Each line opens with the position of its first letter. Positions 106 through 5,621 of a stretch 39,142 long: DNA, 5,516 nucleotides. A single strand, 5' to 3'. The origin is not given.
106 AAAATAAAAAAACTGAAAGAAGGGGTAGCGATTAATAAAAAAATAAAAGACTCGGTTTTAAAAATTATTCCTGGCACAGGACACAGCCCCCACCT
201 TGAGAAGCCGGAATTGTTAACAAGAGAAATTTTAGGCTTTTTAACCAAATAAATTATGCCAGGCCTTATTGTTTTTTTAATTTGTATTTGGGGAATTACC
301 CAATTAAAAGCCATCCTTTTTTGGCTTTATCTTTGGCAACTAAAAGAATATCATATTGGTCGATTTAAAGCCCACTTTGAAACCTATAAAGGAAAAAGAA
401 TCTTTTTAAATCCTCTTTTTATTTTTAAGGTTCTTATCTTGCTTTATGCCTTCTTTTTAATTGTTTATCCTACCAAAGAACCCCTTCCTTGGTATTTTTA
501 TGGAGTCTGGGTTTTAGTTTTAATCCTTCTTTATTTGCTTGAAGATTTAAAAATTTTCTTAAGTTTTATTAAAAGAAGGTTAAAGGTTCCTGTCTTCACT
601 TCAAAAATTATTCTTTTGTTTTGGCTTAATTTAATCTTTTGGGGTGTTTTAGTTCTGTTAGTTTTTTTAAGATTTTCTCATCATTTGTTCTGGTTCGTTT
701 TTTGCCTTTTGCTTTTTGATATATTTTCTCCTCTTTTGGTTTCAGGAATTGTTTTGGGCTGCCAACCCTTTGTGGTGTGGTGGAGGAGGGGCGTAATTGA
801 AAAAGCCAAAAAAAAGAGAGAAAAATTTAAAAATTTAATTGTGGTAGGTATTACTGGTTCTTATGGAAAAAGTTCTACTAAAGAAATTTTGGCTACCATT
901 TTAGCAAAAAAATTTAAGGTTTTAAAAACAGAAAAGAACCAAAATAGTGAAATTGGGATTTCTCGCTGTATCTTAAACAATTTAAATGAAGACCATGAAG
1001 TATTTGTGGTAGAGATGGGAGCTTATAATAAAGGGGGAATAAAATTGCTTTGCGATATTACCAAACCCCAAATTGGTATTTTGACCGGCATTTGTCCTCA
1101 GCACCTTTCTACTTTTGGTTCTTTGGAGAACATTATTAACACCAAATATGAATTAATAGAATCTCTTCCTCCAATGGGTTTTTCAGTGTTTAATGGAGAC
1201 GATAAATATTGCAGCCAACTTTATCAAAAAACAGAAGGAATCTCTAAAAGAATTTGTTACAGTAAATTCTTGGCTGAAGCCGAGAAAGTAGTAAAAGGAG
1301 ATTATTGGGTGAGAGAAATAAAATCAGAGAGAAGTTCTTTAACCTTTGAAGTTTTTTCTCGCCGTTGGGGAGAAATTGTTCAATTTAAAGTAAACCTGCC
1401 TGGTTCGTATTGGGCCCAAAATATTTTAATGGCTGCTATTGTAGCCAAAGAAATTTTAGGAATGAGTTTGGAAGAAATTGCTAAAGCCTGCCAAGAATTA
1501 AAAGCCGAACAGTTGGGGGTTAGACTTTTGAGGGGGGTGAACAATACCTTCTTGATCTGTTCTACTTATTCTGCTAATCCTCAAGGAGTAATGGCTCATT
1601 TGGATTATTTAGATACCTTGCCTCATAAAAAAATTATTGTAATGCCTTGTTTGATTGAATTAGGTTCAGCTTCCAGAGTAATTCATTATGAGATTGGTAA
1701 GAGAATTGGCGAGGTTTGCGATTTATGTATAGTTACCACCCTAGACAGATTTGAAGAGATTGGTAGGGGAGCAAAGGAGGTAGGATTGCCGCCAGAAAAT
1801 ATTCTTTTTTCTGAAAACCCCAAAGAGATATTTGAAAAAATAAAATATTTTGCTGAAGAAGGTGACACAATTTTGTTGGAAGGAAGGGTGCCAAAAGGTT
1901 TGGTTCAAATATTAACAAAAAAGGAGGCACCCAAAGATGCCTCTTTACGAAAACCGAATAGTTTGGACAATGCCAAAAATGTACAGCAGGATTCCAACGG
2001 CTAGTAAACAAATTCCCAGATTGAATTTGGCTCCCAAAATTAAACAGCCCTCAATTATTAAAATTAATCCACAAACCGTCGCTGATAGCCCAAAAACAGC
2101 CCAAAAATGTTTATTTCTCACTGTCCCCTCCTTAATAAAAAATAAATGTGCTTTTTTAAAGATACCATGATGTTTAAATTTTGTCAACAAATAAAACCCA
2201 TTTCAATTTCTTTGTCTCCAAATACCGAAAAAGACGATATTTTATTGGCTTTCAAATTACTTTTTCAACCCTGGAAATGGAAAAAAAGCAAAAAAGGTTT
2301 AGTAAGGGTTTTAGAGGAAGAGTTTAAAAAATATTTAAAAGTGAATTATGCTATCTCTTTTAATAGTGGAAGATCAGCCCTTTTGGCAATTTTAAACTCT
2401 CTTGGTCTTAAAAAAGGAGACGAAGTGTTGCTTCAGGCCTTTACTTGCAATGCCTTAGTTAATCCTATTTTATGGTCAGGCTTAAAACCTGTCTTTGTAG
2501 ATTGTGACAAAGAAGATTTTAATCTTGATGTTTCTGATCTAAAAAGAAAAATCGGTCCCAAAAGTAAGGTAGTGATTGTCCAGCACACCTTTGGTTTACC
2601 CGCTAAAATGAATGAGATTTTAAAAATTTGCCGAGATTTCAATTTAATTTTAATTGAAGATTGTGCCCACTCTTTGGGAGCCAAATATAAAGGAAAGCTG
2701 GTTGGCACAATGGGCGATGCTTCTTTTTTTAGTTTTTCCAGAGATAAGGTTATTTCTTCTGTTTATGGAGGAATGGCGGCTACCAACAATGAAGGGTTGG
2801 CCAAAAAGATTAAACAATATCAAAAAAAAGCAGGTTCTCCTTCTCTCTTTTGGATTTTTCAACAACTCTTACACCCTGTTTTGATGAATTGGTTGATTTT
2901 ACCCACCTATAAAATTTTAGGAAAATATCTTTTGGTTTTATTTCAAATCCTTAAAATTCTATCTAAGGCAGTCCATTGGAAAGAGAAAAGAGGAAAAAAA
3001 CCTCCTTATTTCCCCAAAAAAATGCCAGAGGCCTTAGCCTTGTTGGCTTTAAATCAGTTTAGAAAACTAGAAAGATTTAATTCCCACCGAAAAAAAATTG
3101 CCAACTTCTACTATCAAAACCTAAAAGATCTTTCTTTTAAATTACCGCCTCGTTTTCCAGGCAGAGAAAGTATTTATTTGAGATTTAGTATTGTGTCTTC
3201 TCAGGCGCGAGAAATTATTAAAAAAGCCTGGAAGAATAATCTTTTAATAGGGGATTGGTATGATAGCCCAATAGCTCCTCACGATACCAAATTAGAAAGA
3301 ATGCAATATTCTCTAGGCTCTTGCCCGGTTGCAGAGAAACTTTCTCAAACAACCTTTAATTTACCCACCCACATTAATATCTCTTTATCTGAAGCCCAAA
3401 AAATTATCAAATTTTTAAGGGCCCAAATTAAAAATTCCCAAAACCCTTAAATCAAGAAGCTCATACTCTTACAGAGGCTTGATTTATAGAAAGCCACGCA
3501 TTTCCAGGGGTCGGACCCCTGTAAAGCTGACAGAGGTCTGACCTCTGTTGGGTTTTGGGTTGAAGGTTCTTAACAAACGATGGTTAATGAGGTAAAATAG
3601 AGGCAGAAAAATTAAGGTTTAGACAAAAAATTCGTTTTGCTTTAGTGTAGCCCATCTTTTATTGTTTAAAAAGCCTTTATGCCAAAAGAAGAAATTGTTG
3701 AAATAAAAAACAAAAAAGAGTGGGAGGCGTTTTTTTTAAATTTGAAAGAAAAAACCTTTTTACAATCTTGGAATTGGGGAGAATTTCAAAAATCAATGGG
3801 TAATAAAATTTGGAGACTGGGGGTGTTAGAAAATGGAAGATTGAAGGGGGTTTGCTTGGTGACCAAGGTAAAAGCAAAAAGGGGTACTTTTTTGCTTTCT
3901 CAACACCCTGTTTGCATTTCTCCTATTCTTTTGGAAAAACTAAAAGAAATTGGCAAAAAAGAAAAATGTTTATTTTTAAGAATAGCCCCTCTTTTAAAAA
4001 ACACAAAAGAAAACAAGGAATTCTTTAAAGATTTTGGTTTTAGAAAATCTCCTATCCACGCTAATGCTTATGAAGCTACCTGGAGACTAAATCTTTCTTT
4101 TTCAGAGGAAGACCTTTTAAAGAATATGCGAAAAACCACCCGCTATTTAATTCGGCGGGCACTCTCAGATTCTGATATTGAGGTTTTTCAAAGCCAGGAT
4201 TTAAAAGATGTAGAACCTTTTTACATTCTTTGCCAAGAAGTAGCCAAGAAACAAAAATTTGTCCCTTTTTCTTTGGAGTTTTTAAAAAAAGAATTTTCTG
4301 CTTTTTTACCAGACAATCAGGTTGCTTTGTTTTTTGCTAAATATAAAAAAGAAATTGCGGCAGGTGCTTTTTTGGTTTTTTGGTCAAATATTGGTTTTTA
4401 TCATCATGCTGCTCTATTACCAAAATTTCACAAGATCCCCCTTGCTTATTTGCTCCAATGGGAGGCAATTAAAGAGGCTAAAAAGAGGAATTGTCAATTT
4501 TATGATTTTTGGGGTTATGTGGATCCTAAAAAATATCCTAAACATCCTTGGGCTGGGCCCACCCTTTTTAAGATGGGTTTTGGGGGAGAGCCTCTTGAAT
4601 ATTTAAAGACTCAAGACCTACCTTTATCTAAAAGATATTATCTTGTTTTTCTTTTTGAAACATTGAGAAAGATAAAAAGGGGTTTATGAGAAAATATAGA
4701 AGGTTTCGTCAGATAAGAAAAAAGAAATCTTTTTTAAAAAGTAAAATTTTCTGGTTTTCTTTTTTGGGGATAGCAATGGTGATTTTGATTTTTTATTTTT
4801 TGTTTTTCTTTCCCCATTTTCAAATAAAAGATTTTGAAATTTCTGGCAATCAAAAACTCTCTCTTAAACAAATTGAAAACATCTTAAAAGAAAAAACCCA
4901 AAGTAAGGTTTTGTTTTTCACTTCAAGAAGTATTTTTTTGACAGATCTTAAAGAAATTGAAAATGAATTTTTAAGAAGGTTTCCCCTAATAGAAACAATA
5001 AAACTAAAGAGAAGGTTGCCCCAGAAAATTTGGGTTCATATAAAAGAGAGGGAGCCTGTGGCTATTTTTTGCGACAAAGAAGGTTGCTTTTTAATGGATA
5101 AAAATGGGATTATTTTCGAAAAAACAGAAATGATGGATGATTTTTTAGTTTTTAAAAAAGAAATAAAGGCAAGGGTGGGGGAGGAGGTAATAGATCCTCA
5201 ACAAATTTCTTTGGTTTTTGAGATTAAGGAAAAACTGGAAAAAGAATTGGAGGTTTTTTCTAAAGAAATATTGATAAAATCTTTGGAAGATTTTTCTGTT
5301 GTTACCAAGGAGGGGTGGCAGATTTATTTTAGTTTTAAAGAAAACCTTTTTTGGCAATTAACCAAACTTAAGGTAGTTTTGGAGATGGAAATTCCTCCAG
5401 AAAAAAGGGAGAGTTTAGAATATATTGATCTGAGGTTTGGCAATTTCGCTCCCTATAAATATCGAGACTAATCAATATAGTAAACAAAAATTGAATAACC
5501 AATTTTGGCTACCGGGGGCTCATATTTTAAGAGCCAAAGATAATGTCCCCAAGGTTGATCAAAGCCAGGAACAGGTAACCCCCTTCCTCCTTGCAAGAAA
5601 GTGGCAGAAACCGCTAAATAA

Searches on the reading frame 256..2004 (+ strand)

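Call 102: search_protein_families(library=pfam, proteins=[window:256-2004:+], max_evalue=0.001)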
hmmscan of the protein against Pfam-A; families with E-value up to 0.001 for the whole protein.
window:256-2004:+ (582 aa): 2 families
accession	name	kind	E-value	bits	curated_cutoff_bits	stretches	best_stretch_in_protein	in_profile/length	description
PF08245.18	Mur_ligase_M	-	6.1e-40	137.7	24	1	199-397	1-200/200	Mur ligase middle domain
PF02875.26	Mur_ligase_C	-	5.7e-11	43.8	28.4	1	428-543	9-125/127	Mur ligase, glutamate ligase domain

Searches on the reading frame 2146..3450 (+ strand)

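Call 102: search_protein_families(library=pfam, proteins=[window:2146-3450:+], max_evalue=0.001)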
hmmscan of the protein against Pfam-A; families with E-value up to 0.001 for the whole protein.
window:2146-3450:+ (434 aa): 2 families
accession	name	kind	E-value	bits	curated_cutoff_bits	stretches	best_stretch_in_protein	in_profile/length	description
PF01041.23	DegT_DnrJ_EryC1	-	2.2e-72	244.7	19.8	2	53-227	26-200/360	DegT/DnrJ/EryC1/StrS aminotransferase family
PF00155.27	Aminotran_1_2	-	7.2e-09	35.7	19.7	1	56-248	47-260/361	Aminotransferase class I and II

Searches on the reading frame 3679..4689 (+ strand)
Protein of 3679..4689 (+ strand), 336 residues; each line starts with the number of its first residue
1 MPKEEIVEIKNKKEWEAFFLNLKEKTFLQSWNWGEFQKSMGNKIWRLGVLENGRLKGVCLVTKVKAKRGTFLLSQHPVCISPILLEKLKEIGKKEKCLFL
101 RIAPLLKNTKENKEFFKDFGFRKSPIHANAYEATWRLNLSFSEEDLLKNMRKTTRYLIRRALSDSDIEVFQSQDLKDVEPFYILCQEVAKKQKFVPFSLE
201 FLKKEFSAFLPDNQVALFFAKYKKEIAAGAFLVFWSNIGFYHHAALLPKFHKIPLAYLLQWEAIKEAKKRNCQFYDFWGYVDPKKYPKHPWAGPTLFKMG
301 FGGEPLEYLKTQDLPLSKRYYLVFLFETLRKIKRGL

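Call 102: search_protein_families(library=pfam, proteins=[window:3679-4689:+], max_evalue=0.001)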
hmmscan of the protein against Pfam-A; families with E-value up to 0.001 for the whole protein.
window:3679-4689:+ (336 aa): 2 families
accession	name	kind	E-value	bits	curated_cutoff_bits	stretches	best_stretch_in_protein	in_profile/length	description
PF02388.22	FemAB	-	1.8e-24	86.8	24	2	12-220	3-236/406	FemAB family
PF13480.13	Acetyltransf_6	-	4.7e-13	50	22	1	149-279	2-136/143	Acetyltransferase (GNAT) domain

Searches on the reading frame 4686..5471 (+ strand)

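Call 102: search_protein_families(library=pfam, proteins=[window:4686-5471:+], max_evalue=0.001)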
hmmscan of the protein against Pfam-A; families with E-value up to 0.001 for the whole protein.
window:4686-5471:+ (261 aa): 1 family
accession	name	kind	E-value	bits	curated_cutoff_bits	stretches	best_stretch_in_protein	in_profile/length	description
PF08478.15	POTRA_1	-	1.7e-09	38.3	23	1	45-122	1-69/69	POTRA domain, FtsQ-type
